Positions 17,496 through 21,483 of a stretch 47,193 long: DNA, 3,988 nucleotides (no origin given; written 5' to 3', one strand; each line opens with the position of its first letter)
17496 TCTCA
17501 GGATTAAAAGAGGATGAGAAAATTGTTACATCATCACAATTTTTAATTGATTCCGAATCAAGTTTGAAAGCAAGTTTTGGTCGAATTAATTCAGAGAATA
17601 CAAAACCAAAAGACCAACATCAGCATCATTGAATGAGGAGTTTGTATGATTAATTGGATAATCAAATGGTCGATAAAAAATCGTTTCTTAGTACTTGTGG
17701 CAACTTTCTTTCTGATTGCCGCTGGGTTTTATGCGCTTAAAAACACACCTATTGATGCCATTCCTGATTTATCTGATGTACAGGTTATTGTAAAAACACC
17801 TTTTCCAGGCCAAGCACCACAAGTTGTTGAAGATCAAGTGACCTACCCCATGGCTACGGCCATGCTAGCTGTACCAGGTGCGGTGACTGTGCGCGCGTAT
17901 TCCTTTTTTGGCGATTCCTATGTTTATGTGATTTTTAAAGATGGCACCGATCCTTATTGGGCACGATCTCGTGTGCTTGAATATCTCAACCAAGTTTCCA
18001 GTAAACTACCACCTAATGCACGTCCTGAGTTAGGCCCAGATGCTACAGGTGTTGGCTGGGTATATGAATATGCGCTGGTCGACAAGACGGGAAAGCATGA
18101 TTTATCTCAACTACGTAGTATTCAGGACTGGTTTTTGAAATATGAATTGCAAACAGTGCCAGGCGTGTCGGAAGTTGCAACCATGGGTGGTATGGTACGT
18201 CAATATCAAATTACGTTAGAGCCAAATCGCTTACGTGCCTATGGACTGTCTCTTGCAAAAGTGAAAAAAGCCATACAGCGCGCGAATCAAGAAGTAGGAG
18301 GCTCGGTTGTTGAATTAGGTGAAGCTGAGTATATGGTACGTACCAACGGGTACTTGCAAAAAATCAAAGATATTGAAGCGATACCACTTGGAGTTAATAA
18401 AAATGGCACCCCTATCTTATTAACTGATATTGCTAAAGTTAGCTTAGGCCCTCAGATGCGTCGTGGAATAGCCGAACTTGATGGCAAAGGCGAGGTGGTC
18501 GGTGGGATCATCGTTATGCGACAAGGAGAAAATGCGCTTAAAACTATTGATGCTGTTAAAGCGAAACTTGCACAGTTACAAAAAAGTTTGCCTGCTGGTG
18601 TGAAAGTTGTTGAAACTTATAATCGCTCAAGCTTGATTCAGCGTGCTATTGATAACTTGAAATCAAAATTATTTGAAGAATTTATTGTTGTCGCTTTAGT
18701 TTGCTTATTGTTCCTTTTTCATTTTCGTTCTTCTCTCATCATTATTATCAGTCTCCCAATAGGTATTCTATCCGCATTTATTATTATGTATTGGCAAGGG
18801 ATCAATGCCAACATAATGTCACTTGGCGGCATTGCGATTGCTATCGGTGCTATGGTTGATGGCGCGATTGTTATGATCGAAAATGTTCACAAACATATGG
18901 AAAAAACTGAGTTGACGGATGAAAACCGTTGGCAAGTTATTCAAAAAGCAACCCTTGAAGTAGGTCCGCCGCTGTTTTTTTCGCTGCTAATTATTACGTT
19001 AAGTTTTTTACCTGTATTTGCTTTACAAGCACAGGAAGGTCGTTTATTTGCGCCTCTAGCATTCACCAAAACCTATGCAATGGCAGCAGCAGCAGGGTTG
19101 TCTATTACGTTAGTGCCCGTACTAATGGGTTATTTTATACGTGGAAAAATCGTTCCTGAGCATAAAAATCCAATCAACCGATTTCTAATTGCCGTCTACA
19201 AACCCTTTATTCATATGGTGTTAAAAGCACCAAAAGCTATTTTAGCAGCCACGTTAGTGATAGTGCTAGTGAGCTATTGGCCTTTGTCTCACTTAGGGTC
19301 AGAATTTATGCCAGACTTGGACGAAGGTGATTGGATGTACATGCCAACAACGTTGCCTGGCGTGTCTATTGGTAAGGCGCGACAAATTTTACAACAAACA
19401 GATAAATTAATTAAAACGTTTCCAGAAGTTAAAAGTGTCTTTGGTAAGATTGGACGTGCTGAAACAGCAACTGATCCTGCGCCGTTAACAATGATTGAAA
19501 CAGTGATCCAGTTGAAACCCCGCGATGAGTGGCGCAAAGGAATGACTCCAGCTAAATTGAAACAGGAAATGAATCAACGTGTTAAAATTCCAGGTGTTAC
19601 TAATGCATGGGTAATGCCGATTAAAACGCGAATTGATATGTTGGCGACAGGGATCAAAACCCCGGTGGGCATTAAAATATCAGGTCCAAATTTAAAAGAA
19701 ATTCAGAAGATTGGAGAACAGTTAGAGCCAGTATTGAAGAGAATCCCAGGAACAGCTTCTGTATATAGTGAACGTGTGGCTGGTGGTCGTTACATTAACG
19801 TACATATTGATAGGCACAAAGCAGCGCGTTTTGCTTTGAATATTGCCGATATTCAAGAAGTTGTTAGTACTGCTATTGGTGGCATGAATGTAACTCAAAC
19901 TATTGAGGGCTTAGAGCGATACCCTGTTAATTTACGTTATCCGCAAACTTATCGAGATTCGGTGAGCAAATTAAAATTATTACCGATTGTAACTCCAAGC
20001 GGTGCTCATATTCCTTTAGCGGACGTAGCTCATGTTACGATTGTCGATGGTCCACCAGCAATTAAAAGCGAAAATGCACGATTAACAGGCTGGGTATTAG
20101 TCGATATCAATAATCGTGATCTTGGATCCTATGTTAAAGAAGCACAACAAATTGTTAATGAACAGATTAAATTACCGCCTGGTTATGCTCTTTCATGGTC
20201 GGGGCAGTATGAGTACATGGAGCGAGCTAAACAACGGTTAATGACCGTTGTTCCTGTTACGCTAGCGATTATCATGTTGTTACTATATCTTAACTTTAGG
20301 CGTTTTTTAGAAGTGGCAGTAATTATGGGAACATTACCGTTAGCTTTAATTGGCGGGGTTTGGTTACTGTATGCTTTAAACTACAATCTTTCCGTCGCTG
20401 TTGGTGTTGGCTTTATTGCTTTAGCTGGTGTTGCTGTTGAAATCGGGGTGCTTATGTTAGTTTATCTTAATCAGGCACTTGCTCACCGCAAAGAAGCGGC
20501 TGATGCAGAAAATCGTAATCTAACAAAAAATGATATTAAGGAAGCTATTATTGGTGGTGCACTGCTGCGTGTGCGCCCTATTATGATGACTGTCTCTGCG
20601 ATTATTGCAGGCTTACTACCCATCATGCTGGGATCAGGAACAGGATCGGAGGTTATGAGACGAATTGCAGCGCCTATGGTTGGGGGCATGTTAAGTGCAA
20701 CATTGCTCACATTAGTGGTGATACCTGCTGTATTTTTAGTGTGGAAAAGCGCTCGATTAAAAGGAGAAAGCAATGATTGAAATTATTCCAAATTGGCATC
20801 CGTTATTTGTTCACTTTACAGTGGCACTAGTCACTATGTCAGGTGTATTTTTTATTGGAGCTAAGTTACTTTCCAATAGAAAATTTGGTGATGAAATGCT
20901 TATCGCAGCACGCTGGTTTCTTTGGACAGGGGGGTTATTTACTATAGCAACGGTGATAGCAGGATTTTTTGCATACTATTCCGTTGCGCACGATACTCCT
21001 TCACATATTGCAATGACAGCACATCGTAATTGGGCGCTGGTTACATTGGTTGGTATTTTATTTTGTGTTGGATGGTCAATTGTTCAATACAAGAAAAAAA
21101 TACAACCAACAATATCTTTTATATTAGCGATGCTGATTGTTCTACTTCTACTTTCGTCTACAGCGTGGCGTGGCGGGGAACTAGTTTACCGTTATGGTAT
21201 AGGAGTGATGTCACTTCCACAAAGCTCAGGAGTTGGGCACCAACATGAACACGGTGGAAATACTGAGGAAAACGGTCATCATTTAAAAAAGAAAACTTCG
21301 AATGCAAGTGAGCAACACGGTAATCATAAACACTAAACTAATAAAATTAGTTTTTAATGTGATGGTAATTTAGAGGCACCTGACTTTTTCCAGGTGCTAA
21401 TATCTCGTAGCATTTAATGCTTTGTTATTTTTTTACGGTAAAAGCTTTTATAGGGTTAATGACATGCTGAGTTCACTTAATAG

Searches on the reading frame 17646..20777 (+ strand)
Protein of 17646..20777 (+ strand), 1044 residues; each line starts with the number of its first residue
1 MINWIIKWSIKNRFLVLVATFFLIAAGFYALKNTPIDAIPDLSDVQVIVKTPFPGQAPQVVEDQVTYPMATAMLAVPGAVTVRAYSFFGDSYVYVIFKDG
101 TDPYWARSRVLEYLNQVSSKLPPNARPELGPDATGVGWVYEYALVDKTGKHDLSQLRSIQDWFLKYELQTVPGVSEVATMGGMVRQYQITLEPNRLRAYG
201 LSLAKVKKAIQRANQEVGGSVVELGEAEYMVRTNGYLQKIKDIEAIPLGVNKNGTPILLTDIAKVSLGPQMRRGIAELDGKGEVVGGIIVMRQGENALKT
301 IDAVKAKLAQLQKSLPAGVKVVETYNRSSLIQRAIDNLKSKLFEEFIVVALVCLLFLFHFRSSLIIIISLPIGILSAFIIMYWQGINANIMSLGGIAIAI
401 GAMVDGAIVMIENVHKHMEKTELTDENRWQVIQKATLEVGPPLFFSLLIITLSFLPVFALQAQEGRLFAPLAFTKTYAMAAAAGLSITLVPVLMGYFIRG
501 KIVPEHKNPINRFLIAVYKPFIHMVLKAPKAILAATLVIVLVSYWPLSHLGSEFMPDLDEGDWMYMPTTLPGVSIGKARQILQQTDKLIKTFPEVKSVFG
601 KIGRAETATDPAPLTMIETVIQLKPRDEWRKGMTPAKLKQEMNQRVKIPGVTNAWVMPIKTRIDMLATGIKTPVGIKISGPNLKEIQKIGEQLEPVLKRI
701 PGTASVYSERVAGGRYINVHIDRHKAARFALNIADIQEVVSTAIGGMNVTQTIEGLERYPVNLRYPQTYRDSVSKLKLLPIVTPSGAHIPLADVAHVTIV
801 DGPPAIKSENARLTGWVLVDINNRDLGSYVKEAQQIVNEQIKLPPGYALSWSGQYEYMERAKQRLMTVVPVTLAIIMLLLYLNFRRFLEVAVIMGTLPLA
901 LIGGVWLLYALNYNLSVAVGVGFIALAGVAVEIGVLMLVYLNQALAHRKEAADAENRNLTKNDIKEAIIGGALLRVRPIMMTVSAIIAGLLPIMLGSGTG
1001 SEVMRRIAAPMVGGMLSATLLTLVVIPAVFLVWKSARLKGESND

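Call 7: search_protein_families(library=pfam, proteins=[window:17646-20777:+], max_evalue=0.0001)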
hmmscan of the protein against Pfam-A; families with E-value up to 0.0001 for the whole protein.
window:17646-20777:+ (1044 aa): 1 family
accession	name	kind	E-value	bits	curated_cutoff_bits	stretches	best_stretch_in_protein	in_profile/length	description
PF00873.25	ACR_tran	-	3.1e-250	833.4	28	1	5-1032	1-1019/1021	AcrB/AcrD/AcrF family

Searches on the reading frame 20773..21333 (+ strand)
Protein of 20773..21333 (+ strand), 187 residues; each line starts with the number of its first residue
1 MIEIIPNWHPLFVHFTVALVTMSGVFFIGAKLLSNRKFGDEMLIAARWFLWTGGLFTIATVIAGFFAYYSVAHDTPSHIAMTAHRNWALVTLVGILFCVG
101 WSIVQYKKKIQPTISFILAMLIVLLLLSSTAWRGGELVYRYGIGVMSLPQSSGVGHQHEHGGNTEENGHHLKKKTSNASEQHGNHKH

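Call 7: search_protein_families(library=pfam, proteins=[window:20773-21333:+], max_evalue=0.0001)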
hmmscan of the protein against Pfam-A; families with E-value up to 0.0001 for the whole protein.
window:20773-21333:+ (187 aa): 1 family
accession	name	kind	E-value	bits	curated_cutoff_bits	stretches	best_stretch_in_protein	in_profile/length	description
PF09990.14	DUF2231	-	5.3e-14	52.9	26.4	1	9-145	5-137/139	Predicted membrane protein (DUF2231)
